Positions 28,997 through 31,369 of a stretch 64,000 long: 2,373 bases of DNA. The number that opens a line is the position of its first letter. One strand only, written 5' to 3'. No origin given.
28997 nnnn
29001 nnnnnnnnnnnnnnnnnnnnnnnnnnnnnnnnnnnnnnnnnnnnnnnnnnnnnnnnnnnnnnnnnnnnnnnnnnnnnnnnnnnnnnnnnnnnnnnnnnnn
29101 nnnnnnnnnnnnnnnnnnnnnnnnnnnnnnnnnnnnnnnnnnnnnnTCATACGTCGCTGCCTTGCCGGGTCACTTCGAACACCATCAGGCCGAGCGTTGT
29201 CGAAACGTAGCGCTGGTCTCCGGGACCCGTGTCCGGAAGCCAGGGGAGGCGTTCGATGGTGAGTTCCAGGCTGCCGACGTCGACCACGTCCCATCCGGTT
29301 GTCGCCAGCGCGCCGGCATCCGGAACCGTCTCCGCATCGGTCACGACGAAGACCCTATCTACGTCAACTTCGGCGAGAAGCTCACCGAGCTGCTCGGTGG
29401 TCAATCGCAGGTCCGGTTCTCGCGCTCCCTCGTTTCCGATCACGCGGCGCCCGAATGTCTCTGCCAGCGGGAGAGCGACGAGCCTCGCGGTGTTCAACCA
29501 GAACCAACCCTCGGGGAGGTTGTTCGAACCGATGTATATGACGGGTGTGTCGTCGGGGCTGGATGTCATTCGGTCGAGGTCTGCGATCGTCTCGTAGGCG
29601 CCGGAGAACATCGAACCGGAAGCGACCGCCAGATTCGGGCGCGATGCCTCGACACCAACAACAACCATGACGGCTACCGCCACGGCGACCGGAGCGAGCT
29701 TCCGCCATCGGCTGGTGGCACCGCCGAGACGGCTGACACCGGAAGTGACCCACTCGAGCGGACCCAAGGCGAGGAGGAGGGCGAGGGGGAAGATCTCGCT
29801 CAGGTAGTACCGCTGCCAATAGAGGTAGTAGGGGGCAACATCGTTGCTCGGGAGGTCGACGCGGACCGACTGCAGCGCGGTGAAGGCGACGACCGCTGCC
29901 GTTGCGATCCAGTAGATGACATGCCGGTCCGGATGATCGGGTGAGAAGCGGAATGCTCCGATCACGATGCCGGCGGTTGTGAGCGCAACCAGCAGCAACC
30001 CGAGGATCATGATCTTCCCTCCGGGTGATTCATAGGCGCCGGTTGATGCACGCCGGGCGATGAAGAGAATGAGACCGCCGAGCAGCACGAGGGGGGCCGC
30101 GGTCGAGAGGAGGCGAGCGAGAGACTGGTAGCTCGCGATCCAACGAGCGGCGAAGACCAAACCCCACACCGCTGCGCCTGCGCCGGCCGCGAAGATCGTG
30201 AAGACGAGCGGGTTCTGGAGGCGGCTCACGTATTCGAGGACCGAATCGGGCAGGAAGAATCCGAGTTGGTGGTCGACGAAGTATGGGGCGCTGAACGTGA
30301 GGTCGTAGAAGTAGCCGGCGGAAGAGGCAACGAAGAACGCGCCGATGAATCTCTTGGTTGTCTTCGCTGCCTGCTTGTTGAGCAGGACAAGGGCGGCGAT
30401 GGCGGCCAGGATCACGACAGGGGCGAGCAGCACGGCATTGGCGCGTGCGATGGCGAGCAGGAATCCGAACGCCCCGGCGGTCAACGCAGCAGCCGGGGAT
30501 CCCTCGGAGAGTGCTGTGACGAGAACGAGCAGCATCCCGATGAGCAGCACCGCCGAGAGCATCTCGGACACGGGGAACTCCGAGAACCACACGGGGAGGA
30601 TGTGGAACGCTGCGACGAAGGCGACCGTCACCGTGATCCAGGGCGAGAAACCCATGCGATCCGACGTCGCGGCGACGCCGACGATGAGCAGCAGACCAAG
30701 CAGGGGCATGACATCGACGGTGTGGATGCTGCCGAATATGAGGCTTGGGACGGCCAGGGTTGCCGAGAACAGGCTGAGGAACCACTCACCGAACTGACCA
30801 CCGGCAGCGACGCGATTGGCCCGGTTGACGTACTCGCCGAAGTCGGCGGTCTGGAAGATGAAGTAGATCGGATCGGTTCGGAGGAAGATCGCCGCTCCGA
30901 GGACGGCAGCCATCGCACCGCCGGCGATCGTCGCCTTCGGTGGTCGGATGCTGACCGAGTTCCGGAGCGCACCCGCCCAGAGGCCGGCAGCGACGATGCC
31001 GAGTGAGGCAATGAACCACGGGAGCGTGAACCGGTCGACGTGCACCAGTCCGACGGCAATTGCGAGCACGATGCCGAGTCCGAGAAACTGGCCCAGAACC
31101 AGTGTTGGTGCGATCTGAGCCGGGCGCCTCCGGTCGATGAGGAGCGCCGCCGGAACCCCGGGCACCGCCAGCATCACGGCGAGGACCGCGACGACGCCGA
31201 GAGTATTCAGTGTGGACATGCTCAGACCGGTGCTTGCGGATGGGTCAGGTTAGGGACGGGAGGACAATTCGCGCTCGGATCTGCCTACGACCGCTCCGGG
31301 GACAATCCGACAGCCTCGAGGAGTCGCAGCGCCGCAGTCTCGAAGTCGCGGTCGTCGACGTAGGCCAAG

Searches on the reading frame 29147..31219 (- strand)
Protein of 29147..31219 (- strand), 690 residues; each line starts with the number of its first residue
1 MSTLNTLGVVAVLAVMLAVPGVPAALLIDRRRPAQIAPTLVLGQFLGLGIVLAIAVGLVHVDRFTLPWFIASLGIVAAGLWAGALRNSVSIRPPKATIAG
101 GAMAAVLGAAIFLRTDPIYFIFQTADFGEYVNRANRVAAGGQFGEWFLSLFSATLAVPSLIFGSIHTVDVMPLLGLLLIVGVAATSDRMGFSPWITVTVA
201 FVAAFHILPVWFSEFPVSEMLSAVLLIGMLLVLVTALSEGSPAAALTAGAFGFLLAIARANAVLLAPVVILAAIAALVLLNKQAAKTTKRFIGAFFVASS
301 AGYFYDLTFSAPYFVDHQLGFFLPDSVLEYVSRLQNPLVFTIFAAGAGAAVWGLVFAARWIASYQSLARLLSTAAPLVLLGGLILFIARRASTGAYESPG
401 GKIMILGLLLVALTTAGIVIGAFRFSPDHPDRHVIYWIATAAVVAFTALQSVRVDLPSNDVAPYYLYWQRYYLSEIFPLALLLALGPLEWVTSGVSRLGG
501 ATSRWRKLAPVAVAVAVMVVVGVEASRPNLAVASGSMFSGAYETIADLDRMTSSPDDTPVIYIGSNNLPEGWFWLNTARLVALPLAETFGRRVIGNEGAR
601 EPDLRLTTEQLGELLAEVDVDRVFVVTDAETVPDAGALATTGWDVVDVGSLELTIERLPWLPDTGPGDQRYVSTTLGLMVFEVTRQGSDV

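Call 3: search_protein_families(library=pfam, proteins=[window:29147-31219:-], max_evalue=0.01)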
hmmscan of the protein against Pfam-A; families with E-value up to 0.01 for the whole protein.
window:29147-31219:- (690 aa): 0 families

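Call 5: search_protein_families(library=ncbifam, proteins=[window:29147-31219:-], max_evalue=0.01)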
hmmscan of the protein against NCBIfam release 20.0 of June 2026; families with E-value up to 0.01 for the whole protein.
window:29147-31219:- (690 aa): 0 families

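Call 6: search_protein_families(library=pfam, proteins=[window:29147-31219:-], max_evalue=10)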
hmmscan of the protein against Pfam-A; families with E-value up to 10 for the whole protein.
window:29147-31219:- (690 aa): 0 families

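Call 14: find_homologous_proteins(query=window:29147-31219:-)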
Query window:29147-31219:- (690 aa): 28 proteins with E <= 0.001 among 8000 candidates.
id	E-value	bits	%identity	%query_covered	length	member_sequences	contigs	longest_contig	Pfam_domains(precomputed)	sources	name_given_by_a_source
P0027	0.0e+0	1471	100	100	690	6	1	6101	-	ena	-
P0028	0.0e+0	1240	83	100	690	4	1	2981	-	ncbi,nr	ncbi:MAG: hypothetical protein MUQ27_03220 [Acidimicrobiia bacterium]|nr:hypothetical protein [Acidi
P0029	0.0e+0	1217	82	100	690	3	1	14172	-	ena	-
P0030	0.0e+0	1104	73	100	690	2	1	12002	-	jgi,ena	-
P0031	0.0e+0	1089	72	100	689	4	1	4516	-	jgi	jgi:hypothetical protein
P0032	1.6e-296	1003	67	100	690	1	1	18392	-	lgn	-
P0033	8.6e-295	998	67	99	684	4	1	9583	-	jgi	jgi:hypothetical protein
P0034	1.3e-288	977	66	99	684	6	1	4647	-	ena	-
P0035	5.5e-285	965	65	99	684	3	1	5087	-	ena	-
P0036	7.0e-278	942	63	99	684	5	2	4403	-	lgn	-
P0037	3.0e-273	927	64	99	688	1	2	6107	-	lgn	-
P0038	5.8e-272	922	63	100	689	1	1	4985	-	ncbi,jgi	-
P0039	5.2e-269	913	63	100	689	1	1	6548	-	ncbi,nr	ncbi:MAG: hypothetical protein BMS9Abin20_1318 [Acidimicrobiia bacterium]|nr:MAG: hypothetical prote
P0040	2.9e-242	824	80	68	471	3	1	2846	-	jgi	jgi:hypothetical protein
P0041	1.1e-240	819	57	97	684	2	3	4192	-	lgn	-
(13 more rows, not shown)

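Call 43: predict_structure(alignment_id=A3)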
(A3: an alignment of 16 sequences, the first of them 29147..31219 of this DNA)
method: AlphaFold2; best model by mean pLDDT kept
length: 690 residues; sequences in the alignment: 16
mean_pLDDT: 82.9   pTM: 0.86
mean pLDDT of the five models: 82.9, 81.3, 81.2, 80.1, 78.8
residues with pLDDT >= 90: 285; 70-90: 297; 50-70: 81; < 50: 27
segments of 3 or more residues with pLDDT < 50: 115-125, 212-216, 398-404, 460-463
pLDDT, mean of each block of 10 residues (from residue 1): 73 95 93 87 97 92 93 96 84 83 81 52 52 80 66 89 82 87 94 92 75 57 94 95 96 89 87 95 95 97 88 75 80 90 95 96 90 94 88 58 61 94 84 96 90 63 57 85 94 86 82 91 79 64 77 82 77 68 73 71 81 87 87 82 90 76 74 84 83
secondary structure, 60 per line:
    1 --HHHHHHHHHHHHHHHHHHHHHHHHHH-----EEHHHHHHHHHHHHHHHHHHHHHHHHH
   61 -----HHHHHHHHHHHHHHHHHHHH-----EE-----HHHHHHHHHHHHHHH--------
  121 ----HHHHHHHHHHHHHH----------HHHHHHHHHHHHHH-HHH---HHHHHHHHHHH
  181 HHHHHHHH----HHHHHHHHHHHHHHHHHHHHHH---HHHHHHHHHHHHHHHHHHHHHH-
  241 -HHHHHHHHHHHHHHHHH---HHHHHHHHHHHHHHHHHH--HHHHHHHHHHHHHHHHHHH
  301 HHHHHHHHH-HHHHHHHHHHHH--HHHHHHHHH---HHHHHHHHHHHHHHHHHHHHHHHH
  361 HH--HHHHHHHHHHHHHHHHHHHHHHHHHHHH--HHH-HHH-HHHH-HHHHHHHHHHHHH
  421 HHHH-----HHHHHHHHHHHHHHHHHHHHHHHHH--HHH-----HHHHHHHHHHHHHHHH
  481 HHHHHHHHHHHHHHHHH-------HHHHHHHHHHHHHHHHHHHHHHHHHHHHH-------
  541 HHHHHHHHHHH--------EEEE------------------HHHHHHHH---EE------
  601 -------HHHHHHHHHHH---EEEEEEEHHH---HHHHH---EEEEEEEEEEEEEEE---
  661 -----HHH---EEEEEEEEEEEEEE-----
elements in order (helices of 4 or more, strands of 3 or more residues): H3-28 H36-60 H66-85 H98-112 H125-138 H149-162 H170-188 H193-214 H218-239 H242-258 H262-279 H282-309 H311-322 H325-333 H337-362 H365-392 H403-406 H408-424 H430-454 H465-497 H505-533 H541-551 E560-563 H582-589 H608-618 E622-628 H635-639 E643-657 E672-685
